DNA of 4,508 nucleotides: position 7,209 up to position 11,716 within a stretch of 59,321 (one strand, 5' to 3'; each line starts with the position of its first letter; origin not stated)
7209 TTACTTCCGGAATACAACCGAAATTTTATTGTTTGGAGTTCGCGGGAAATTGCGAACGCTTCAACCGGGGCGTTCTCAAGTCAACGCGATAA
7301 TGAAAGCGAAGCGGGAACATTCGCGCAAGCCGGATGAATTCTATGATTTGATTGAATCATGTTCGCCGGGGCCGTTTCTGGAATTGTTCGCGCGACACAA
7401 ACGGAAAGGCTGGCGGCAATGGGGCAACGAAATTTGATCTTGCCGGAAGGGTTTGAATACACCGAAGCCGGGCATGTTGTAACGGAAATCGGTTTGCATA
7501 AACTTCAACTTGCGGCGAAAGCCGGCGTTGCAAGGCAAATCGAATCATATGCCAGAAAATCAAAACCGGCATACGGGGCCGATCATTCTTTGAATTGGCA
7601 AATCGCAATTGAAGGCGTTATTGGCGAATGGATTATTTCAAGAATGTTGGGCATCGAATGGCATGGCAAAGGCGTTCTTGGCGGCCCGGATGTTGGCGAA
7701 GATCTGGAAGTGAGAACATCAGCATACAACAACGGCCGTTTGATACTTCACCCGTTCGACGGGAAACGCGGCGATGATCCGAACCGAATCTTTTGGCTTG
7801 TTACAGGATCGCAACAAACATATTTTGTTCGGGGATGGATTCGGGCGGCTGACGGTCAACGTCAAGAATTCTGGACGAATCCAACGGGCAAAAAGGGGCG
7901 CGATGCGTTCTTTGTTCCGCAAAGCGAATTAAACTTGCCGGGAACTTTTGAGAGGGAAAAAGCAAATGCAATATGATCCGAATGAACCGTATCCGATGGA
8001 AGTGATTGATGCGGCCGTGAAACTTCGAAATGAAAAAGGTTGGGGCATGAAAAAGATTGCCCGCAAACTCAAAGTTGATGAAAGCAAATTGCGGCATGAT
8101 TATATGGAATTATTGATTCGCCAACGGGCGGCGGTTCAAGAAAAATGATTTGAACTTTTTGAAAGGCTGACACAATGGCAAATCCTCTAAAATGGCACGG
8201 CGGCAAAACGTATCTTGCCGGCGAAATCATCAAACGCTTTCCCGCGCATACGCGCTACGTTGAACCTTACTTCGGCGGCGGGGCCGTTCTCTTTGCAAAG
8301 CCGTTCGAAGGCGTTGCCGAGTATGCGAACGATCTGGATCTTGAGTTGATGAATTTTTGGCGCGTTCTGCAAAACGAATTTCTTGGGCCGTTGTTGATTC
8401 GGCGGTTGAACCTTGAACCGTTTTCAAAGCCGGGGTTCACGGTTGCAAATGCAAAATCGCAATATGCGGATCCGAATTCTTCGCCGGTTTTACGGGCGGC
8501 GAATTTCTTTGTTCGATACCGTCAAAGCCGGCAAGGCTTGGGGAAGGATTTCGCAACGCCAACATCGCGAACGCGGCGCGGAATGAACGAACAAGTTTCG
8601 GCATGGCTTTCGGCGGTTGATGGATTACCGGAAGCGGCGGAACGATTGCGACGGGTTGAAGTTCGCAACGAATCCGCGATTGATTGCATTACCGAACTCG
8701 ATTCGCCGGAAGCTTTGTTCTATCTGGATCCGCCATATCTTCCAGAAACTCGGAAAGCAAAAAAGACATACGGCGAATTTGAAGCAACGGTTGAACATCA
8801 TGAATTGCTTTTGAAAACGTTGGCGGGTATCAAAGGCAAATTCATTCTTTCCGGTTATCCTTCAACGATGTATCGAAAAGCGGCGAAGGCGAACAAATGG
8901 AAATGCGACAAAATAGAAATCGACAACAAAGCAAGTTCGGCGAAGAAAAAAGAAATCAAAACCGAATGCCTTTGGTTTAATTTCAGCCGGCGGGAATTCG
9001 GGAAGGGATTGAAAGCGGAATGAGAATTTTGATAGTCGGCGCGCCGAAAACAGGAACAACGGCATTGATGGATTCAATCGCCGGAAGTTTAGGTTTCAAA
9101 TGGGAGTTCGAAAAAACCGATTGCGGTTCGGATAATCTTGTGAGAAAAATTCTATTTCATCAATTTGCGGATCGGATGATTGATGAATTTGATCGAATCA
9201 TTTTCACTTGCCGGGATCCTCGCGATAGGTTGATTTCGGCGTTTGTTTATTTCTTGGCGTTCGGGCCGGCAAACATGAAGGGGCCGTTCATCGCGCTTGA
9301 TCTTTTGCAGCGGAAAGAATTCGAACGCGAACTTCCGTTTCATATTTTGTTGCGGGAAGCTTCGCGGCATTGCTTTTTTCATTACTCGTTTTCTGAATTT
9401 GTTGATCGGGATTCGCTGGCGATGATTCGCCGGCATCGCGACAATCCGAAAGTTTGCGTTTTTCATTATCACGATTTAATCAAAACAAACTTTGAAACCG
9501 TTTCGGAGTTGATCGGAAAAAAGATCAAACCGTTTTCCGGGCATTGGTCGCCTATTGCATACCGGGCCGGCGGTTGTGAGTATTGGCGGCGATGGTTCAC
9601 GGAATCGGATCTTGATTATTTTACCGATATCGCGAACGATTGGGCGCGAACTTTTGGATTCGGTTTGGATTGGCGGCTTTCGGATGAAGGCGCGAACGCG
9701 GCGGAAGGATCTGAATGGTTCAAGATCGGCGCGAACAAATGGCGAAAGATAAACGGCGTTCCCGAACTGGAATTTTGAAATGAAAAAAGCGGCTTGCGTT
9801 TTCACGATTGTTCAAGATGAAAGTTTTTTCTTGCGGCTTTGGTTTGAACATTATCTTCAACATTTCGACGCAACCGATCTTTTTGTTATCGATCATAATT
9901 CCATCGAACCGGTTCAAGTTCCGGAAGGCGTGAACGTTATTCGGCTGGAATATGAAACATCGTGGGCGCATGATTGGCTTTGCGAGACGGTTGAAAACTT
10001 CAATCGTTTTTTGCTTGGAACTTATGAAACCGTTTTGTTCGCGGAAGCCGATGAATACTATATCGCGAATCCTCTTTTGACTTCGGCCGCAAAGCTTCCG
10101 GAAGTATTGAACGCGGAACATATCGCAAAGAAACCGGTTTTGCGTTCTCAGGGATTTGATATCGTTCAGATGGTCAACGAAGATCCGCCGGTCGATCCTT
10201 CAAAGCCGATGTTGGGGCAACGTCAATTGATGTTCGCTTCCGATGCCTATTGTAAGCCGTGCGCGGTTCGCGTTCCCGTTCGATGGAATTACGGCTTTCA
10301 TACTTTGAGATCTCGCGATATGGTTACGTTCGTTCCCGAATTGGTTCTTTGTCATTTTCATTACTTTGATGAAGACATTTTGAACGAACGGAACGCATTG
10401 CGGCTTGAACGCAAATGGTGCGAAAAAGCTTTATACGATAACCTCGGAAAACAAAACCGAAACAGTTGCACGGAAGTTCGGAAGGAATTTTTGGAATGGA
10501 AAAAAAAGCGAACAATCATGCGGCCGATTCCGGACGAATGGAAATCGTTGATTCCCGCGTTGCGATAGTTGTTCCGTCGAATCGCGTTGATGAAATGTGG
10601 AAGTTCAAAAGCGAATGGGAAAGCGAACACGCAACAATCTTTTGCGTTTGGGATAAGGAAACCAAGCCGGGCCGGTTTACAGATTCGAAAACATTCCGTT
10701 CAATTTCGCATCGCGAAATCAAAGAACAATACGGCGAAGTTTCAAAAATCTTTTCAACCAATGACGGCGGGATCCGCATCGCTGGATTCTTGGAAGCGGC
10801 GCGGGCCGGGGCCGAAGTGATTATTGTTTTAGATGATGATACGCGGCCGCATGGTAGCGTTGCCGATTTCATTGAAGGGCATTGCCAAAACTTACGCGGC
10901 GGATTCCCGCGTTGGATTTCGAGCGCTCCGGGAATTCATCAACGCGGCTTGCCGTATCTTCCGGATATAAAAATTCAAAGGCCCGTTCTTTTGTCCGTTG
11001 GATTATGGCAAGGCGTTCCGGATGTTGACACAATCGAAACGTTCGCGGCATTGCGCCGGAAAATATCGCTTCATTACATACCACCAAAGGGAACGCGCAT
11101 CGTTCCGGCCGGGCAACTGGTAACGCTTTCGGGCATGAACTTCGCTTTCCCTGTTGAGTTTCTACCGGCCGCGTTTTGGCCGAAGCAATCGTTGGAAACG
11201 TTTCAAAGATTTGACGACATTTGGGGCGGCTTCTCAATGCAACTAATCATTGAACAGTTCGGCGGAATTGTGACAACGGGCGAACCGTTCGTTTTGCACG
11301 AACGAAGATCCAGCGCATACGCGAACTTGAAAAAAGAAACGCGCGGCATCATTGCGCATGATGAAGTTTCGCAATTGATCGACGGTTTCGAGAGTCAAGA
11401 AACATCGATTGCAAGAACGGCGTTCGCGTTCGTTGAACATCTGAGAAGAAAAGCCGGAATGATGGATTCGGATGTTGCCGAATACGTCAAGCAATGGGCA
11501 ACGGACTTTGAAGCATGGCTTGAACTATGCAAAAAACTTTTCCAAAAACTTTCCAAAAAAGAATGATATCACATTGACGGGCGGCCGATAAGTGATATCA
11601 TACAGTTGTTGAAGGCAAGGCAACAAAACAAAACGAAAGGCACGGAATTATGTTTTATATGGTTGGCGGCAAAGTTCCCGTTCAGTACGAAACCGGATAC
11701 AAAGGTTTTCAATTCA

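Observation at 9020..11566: Sulfotransferase plus GT92-like and GT75/RGP-like genes co-transcribed with the DNA methyltransferases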

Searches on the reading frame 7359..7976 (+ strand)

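Call 3: search_protein_families(library=pfam, proteins=[window:7359-7976:+], max_evalue=1)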
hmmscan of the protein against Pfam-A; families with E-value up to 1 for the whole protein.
window:7359-7976:+ (205 aa): 1 family
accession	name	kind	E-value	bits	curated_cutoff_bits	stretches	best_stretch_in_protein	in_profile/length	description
PF10893.13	Phage_186_Fil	-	0.19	11.9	25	1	147-168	8-29/56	Bacteriophage 186, Fil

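Call 4: search_protein_families(library=phrogs, proteins=[window:7359-7976:+], max_evalue=0.01)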
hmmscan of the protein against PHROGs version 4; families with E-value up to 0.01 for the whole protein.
window:7359-7976:+ (205 aa): 1 family
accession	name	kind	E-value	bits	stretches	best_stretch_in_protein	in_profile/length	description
phrog_18407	-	unknown function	1.5e-21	78.1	1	50-192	12-153/162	-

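Call 6: search_protein_families(library=ncbifam, proteins=[window:7359-7976:+], max_evalue=1)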
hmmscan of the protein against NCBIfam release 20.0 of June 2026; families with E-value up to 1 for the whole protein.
window:7359-7976:+ (205 aa): 0 families

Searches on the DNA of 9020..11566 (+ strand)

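Call 5: search_dna_similar(query=window:9020-11566:+, collection=phages, mode=distant, max_rows=20)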
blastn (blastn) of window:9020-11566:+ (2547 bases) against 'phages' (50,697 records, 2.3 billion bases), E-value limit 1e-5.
No match.
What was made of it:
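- Tried and rejected: The cassette found nothing, so there is no close cultured relative (call 5).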

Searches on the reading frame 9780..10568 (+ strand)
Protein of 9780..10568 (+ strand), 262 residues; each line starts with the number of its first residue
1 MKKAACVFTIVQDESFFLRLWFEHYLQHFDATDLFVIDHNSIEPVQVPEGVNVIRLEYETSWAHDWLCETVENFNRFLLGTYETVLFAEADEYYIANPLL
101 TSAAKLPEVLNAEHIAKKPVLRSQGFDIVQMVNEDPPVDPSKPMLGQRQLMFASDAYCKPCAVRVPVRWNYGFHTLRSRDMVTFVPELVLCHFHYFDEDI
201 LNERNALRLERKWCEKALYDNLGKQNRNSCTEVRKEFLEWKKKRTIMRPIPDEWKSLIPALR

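Call 3: search_protein_families(library=pfam, proteins=[window:9780-10568:+], max_evalue=1)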
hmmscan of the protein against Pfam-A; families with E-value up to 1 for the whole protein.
window:9780-10568:+ (262 aa): 1 family
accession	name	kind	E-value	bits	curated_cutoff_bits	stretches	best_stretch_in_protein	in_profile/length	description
PF13704.12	Glyco_tranf_2_4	-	0.041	14.8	27.5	1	13-96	2-86/98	Glycosyl transferase family 2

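Call 4: search_protein_families(library=phrogs, proteins=[window:9780-10568:+], max_evalue=0.01)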
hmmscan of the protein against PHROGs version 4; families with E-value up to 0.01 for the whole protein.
window:9780-10568:+ (262 aa): 0 families

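Call 6: search_protein_families(library=ncbifam, proteins=[window:9780-10568:+], max_evalue=1)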
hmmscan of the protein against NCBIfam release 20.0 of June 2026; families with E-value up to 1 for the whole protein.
window:9780-10568:+ (262 aa): 0 families

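Call 14: find_homologous_proteins(query=window:9780-10568:+, max_evalue=0.001)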
Query window:9780-10568:+ (262 aa): 1 proteins with E <= 0.001 among 279 candidates.
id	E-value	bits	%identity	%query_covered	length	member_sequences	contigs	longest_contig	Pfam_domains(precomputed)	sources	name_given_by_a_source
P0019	2.8e-180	615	100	100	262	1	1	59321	-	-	-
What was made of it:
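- Tried and rejected: It returned only the query itself, which made the protein look like an orphan (call 14).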

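Call 18: search_solved_structures(query=window:9780-10568:+, max_evalue=10, show_alignments=2)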
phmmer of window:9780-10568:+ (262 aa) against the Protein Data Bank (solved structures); distinct sequences matched with E-value up to 10: 2.
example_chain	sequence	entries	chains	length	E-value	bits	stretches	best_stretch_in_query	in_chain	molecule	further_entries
9iho_Z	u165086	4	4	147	0.23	14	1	160-251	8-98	NADH dehydrogenase [ubiquinone] 1 alpha subcomplex subunit 13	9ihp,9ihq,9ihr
4git_A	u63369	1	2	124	0.7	12.4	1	196-250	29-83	Lon protease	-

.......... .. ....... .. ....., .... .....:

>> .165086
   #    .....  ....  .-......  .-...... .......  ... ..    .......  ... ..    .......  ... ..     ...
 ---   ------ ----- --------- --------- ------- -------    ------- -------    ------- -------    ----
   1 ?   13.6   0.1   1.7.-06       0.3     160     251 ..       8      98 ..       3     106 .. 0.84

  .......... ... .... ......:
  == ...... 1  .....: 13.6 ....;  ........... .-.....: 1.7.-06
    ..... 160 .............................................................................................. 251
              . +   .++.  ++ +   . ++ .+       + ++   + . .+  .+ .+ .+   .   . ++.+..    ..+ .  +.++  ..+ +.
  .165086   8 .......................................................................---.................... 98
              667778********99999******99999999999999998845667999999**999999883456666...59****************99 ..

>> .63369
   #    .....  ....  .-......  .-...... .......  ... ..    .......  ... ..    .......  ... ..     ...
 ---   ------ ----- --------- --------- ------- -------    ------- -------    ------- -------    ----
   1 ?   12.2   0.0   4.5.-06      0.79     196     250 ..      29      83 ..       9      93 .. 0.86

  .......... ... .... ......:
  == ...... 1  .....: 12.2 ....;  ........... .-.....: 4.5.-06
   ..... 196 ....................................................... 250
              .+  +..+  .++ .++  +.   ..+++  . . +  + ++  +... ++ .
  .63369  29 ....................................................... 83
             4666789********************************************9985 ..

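Call 26: search_protein_representatives(protein=window:9780-10568:+)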
Query: 262 residues. Proteins with E-value up to 0.001 (for the whole library): 1483; up to 1e-10: 836; up to 1e-30: 31. The best 150 are listed.
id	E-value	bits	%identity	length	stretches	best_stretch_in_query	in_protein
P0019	8.9e-181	615.4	100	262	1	1-262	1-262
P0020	1.4e-41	159.0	38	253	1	5-262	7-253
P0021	1.1e-39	152.8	40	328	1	4-240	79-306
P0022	2.6e-36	141.8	35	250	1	1-258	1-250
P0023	2.8e-36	141.7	36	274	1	2-258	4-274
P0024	3.6e-35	138.0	38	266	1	4-229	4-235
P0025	7.4e-35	137.0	37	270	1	1-258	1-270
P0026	8.9e-35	136.7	36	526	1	3-228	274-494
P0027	1.1e-34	136.5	37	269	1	2-255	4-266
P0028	1.1e-34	136.4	34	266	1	1-257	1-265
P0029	1.9e-34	135.6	32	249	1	6-252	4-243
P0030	3.5e-34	134.8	34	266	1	2-258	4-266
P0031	6.8e-34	133.8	38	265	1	2-227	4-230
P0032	1.1e-33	133.2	37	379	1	6-240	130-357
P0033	1.4e-33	132.8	37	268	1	2-259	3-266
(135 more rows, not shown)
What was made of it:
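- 9780..10568 (+): GT-A glycosyltransferase of the Glyco_tranf_2_4 family, 262 aa; inferred furanosyltransferase. 1483 representative relatives (call 26).
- Checked: It has 1483 representative relatives (call 26), and 47 of 51 aligned relatives match PF13704.
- Tried and rejected: The exhaustive search then found 1483 relatives (call 26).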

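Call 28: search_solved_structures(query=A1, max_evalue=10, show_alignments=3)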
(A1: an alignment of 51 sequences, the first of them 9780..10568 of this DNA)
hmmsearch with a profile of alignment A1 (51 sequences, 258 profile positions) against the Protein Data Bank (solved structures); distinct sequences matched with E-value up to 10: 0.
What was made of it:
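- On GT-A glycosyltransferase, Pfam Glyco_tranf_2_4 (PF13704): A profile search of the PDB found nothing (call 28).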

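Call 29: search_protein_families(library=pfam, alignment_id=A1, max_evalue=0.1)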
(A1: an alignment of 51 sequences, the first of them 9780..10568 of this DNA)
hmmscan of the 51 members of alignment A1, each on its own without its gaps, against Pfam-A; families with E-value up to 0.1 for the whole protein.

A. member 1, window:9780-10568:+ (262 aa): 1 family
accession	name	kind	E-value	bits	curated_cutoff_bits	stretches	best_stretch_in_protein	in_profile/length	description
PF13704.12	Glyco_tranf_2_4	-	0.041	14.8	27.5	0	13-96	2-86/98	Glycosyl transferase family 2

B. families by the number of members that match (of 51 scanned): 7 families
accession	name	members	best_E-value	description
PF13704.12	Glyco_tranf_2_4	47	6.4e-14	Glycosyl transferase family 2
PF01697.33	Glyco_transf_92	3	0.00036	Glycosyltransferase family 92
PF04988.17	AKAP95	1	0.017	A-kinase anchoring protein 95 (AKAP95)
PF14619.11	SnAC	1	0.018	Snf2-ATP coupling, chromatin remodelling complex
PF00535.33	Glycos_transf_2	1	0.04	Glycosyl transferase family 2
PF03194.20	LUC7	1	0.06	LUC7 N_terminus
PF20407.5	DUF1583_N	1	0.085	Domain of unknown function (DUF1583_N)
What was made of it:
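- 9780..10568 (+): 47 of 51 aligned relatives match PF13704 (call 29).
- On GT92 (PF01697): Only 3 of 51 relatives match weakly, the best at 3.6e-4 (call 29).
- Checked: Only 3 match GT92 (call 29).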
